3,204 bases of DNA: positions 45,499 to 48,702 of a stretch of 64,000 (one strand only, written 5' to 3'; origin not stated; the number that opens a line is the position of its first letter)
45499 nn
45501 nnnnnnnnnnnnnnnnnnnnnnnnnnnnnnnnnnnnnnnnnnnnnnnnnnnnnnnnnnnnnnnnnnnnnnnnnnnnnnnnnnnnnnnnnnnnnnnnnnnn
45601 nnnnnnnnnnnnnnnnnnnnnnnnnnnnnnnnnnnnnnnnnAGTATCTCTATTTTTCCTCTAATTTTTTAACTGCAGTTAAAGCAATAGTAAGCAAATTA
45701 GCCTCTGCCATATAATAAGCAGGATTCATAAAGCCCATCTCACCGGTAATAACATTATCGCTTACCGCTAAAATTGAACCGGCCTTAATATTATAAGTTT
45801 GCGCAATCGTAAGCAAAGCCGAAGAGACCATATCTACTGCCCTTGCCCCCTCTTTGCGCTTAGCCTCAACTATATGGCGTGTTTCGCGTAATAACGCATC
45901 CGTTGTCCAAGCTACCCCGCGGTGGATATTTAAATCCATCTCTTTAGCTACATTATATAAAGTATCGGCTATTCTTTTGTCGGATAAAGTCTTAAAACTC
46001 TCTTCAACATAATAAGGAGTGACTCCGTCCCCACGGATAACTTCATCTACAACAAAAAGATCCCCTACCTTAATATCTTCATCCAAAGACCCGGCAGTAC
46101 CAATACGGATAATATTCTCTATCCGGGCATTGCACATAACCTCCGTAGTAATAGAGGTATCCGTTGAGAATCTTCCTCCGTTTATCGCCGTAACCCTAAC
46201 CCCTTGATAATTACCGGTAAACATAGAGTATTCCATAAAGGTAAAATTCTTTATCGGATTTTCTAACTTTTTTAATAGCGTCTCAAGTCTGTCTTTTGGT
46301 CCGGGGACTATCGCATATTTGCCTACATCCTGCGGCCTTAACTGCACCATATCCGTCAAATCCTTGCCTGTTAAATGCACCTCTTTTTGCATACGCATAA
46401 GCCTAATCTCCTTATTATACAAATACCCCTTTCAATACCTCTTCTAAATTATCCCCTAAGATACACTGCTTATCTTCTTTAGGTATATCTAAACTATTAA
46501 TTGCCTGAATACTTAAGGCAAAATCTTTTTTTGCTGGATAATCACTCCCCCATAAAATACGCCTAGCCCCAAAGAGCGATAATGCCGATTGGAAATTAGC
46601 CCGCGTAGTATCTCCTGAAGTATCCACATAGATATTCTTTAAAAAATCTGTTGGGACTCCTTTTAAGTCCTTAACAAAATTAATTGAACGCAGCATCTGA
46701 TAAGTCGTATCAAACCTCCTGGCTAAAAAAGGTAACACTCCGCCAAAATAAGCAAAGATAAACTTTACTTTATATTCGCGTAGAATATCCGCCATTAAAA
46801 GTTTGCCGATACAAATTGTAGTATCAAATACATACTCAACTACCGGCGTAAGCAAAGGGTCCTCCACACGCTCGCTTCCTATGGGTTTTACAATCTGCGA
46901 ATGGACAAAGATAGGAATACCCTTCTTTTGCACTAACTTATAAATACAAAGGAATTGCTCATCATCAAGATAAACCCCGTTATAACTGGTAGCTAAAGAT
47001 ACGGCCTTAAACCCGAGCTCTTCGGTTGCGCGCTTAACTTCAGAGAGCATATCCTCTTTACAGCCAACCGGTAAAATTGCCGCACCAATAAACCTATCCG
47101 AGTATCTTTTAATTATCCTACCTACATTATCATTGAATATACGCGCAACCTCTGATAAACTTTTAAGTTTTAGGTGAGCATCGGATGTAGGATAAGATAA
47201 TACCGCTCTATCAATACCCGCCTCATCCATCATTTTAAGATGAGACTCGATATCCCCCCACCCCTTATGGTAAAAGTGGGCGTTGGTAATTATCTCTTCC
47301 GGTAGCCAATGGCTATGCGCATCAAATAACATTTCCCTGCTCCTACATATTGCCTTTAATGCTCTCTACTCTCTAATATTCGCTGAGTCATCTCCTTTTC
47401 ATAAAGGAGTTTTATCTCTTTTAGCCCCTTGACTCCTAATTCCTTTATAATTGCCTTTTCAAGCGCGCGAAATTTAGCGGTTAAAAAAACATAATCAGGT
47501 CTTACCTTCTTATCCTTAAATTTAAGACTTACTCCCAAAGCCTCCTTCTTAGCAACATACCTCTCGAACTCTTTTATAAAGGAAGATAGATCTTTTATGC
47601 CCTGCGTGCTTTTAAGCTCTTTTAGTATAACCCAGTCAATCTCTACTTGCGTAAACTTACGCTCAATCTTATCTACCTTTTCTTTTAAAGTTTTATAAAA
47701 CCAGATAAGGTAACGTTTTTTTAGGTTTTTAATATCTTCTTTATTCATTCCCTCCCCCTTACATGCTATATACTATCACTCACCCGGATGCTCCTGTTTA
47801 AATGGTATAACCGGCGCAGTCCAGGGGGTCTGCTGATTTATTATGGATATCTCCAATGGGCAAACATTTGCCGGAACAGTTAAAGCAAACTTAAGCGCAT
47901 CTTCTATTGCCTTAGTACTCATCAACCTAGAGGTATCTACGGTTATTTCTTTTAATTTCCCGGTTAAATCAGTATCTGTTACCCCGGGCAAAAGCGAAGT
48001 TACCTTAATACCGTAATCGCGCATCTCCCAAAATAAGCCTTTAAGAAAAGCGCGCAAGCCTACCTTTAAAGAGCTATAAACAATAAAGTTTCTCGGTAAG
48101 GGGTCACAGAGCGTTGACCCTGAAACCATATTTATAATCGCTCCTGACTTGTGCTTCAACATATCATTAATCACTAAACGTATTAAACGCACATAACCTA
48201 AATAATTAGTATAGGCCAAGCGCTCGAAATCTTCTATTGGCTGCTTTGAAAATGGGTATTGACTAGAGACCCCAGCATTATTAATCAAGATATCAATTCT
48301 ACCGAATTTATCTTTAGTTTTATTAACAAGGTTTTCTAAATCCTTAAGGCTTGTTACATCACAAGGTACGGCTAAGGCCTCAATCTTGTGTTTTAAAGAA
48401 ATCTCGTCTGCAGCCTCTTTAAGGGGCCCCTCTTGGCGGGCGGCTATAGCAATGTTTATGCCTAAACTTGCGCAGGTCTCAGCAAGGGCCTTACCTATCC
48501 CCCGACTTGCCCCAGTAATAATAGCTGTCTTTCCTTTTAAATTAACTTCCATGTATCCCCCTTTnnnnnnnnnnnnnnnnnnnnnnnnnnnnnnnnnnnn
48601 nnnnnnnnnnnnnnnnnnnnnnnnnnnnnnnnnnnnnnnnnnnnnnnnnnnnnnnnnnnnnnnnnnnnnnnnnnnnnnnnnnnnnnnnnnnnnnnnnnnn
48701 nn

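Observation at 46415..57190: Compact type II PKS-like / aryl-polyene-like biosynthetic cluster (KS + dead-KS partner + ACP + B12-radical SAM + two cyclases + KR + MFS) in an AT-rich non-actinobacterial genome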

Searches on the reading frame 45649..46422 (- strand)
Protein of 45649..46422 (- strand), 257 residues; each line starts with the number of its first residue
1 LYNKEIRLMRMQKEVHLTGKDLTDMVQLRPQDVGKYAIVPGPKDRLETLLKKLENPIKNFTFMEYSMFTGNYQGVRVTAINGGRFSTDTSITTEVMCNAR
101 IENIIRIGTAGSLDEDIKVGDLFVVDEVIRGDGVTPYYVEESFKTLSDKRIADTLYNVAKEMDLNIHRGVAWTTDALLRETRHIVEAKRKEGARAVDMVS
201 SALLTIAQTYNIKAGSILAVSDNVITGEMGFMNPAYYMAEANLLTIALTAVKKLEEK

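Call 4: search_protein_families(library=pfam, proteins=[window:45649-46422:-], max_evalue=0.01)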
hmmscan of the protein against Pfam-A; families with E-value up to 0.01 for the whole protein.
window:45649-46422:- (257 aa): 1 family
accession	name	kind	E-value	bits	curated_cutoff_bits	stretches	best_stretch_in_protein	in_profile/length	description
PF01048.26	PNP_UDP_1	-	5e-36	124.7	25.1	1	35-223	1-199/233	Phosphorylase superfamily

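Call 48: search_protein_families(library=ncbifam, proteins=[window:45649-46422:-], max_evalue=0.00001)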
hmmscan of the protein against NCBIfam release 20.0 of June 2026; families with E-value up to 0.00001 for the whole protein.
window:45649-46422:- (257 aa): 16 families
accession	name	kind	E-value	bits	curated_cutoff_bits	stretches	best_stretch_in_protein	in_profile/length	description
TIGR01718.1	Uridine-psphlse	equivalog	1.9e-29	102.7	280.3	1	27-254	5-244/245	uridine phosphorylase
NF004489.0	PRK05819.1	subfamily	7.9e-25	87.5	230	1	53-230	34-213/236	DeoD-type purine-nucleoside phosphorylase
NF008383.0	PRK11178.1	equivalog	3.4e-22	79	262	1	34-229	19-228/254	uridine phosphorylase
TIGR00107.1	deoD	equivalog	7.1e-22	78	232.25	1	66-251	43-229/232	purine-nucleoside phosphorylase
NF009914.0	PRK13374.1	subfamily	7.4e-18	65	338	1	31-230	11-213/235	DeoD-type purine-nucleoside phosphorylase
NF004079.0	PRK05584.1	equivalog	8.4e-16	58.2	169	1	37-223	4-199/232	5'-methylthioadenosine/adenosylhomocysteine nucleosidase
NF005500.0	PRK07115.1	equivalog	1.5e-13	50.6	264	1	74-226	62-215/261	AMP nucleosidase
TIGR01721.1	AMN-like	hypoth_equivalog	1.6e-12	47.1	307.2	1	75-225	60-212/269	AMP nucleosidase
TIGR03468.1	HpnG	hypoth_equivalog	2.9e-12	46.6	187.1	1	83-224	29-158/212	hopanoid-associated phosphorylase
TIGR01704.1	MTA_SAH-Nsdase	equivalog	1.2e-11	44.5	73.8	1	45-222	11-197/229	5'-methylthioadenosine/S-adenosylhomocysteine nucleosidase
NF005476.0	PRK07077.1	equivalog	5.7e-09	35.6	215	1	74-222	27-171/243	phosphorylase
TIGR01717.1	AMP-nucleosdse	equivalog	1.6e-07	30.5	364.7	1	58-256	248-458/478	AMP nucleosidase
TIGR03664.1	fut_nucase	equivalog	8.6e-07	28.9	124.7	0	86-224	46-203/228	futalosine hydrolase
TIGR01697.1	PNPH-PUNA-XAPA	subfamily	2.6e-06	27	197.1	1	89-225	71-216/247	inosine/guanosine/xanthosine phosphorylase family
NF006054.0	PRK08202.1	equivalog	5.6e-06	26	218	1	88-223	94-238/274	purine-nucleoside phosphorylase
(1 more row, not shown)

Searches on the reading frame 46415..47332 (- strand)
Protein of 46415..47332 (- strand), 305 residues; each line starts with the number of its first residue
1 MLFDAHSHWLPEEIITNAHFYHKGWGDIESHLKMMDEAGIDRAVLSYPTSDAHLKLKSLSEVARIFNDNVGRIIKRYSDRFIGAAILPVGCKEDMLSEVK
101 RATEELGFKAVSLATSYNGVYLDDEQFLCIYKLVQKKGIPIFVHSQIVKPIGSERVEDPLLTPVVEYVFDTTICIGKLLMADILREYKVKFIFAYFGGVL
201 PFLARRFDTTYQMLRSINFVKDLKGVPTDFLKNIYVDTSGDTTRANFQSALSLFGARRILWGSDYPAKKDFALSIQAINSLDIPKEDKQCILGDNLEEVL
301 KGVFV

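Call 4: search_protein_families(library=pfam, proteins=[window:46415-47332:-], max_evalue=0.01)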
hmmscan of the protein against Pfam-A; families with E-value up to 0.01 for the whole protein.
window:46415-47332:- (305 aa): 1 family
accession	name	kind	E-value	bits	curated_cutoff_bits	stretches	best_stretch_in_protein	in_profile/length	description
PF04909.20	Amidohydro_2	-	4.4e-22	79.6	26.4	1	4-298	2-285/289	Amidohydrolase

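Call 48: search_protein_families(library=ncbifam, proteins=[window:46415-47332:-], max_evalue=0.00001)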
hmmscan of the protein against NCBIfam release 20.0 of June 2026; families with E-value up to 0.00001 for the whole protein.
window:46415-47332:- (305 aa): 0 families

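Call 72: search_solved_structures(query=window:46415-47332:-, max_evalue=0.01)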
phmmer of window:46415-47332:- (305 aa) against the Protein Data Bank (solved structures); distinct sequences matched with E-value up to 0.01: 40.
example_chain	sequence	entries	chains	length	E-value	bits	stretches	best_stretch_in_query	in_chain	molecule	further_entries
4inf_A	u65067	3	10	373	2.8e-19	72.7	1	31-298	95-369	METAL-DEPENDENT HYDROLASE | 5-Carboxyvanillate Decarboxylase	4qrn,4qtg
4igm_A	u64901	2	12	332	5.2e-19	71.8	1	26-268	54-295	2-amino-3-carboxymuconate-6-semialdehyde decarboxylase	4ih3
4ign_A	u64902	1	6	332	5.3e-19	71.8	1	27-268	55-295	2-amino-3-carboxymuconate-6-semialdehyde decarboxylase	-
4ofc_A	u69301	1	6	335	5.4e-19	71.8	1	27-268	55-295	2-amino-3-carboxymuconate-6-semialdehyde decarboxylase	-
2wm1_A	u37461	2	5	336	5.5e-19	71.8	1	27-268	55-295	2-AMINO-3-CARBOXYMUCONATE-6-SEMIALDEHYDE DECARBOXYLASE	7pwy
4icm_A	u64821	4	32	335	5.9e-19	71.6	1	31-299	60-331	5-carboxyvanillate decarboxylase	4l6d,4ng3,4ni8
4qs5_A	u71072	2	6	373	1.4e-18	70.4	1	31-298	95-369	Ligw2 Decarboxylase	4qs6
3nur_A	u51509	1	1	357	9.3e-17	64.4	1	31-291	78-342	Amidohydrolase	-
3s4t_A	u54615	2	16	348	1.5e-15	60.4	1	30-269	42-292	Amidohydrolase 2 | Gamma-resorcylate decarboxylase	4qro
2dvt_A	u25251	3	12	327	1.5e-14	57.2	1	29-269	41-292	Thermophilic reversible gamma-resorcylate decarboxylase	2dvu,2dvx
4hk5_A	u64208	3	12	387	2.7e-12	49.8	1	34-267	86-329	Uracil-5-carboxylate decarboxylase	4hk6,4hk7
4lak_A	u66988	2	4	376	1.2e-11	47.6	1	34-267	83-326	Uracil-5-carboxylate decarboxylase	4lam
3ij6_A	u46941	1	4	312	2.1e-11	46.8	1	55-301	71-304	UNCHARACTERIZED METAL-DEPENDENT HYDROLASE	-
4lan_A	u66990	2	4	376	2.2e-11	46.8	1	34-267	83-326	Uracil-5-carboxylate decarboxylase | Cordyceps militaris IDCase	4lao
4hjw_A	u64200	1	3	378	2.8e-11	46.5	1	27-267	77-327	Uracil-5-carboxylate decarboxylase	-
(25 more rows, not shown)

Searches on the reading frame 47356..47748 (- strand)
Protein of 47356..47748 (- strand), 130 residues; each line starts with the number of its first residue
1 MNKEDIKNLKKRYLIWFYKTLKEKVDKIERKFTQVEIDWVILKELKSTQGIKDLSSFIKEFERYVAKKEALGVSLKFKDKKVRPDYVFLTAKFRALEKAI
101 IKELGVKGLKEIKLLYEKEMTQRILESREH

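Call 4: search_protein_families(library=pfam, proteins=[window:47356-47748:-], max_evalue=0.01)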
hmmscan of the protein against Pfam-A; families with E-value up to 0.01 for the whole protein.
window:47356-47748:- (130 aa): 0 families

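Call 5: search_protein_families(library=ncbifam, proteins=[window:47356-47748:-], max_evalue=0.01)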
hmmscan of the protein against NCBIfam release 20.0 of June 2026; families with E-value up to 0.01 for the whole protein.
window:47356-47748:- (130 aa): 0 families

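Call 63: search_protein_families(library=pfam, proteins=[window:47359-47748:-], max_evalue=10)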
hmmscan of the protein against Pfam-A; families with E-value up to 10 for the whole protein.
window:47359-47748:- (130 aa): 3 families
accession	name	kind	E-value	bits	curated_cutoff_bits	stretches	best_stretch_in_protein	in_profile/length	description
PF14003.11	YlbE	-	0.14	12.9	27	1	4-34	22-52/61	YlbE-like protein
PF18024.7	HTH_50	-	0.6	10.3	27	1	19-31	2-14/50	Helix-turn-helix domain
PF12686.12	DUF3800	-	1.9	9.6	21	1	4-75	34-77/149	Protein of unknown function (DUF3800)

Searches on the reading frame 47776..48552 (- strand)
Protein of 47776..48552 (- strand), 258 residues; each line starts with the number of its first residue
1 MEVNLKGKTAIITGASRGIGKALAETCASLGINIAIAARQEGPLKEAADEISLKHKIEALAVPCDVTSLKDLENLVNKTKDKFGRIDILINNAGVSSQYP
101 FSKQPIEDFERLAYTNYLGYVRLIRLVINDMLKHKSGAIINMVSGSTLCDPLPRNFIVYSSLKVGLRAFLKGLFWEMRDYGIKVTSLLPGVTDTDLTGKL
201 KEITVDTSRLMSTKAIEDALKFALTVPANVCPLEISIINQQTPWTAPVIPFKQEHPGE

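Call 4: search_protein_families(library=pfam, proteins=[window:47776-48552:-], max_evalue=0.01)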
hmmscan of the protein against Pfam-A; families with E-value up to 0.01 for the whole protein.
window:47776-48552:- (258 aa): 6 families
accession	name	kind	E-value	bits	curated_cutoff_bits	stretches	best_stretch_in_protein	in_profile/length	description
PF00106.31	adh_short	-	3.2e-49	167.5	26.6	1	8-201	1-191/195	short chain dehydrogenase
PF13561.12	adh_short_C2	-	2.1e-33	116.3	27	1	14-202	1-186/236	Enoyl-(Acyl carrier protein) reductase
PF08659.16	KR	-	1.5e-09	38.5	22.6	1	9-130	2-126/180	KR domain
PF23441.1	SDR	-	8.7e-06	25.7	27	1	7-197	7-199/258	SDR-like rossmann domain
PF01370.27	Epimerase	-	0.0011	18.9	20.9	1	11-127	2-102/240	NAD dependent epimerase/dehydratase family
PF02826.25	2-Hacid_dh_C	-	0.0014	18.5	25.1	1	3-69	32-97/178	D-isomer specific 2-hydroxyacid dehydrogenase, NAD binding domain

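Call 48: search_protein_families(library=ncbifam, proteins=[window:47776-48552:-], max_evalue=0.00001)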
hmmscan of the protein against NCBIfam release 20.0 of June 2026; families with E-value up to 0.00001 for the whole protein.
window:47776-48552:- (258 aa): 219 families (the best 25 are shown)
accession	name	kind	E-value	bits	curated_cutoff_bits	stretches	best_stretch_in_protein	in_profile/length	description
NF005806.0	PRK07666.1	equivalog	5.2e-42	143.8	286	1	3-226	3-223/239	3-ketoacyl-ACP reductase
NF005559.1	PRK07231.1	subfamily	6.7e-40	137.1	215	1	5-204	2-198/249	glucose 1-dehydrogenase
NF004825.0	PRK06181.1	equivalog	2e-39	135.5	215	1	4-197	3-193/268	SDR family oxidoreductase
NF005594.0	PRK07326.1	equivalog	5.3e-39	134.2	271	1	4-237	3-229/237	SDR family oxidoreductase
NF005672.0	PRK07454.1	equivalog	1.9e-36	125.5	234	1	7-229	6-226/241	SDR family oxidoreductase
NF006070.0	PRK08213.1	subfamily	3.7e-36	125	279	1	4-201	9-208/259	gluconate 5-dehydrogenase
NF005878.0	PRK07825.1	subfamily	4.6e-36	124.6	287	1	2-202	4-197/278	short chain dehydrogenase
NF004521.0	PRK05866.1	equivalog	9.2e-36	123.4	368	1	2-196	35-229/294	SDR family oxidoreductase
NF004198.0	PRK05653.1-3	equivalog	2.7e-35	122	296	1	4-202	4-199/248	3-oxoacyl-ACP reductase FabG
TIGR01830.1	3oxo_ACP_reduc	equivalog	2.2e-34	119.2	297.75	1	10-204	1-193/239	3-oxoacyl-[acyl-carrier-protein] reductase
NF005495.0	PRK07109.1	subfamily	3.9e-34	118.4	264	1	5-197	6-197/334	SDR family oxidoreductase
NF009093.0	PRK12429.1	subfamily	2.3e-33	115.6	258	1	4-213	2-208/259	3-hydroxybutyrate dehydrogenase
NF040690.1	mycolate_SDR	equivalog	2.5e-33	115.6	380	1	7-206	8-203/265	mycolate reductase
NF004197.0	PRK05653.1-1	equivalog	9.2e-33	113.9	332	1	1-202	1-199/249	3-oxoacyl-ACP reductase FabG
NF004196.0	PRK05650.1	equivalog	1.7e-32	112.6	297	1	10-209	5-201/272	SDR family oxidoreductase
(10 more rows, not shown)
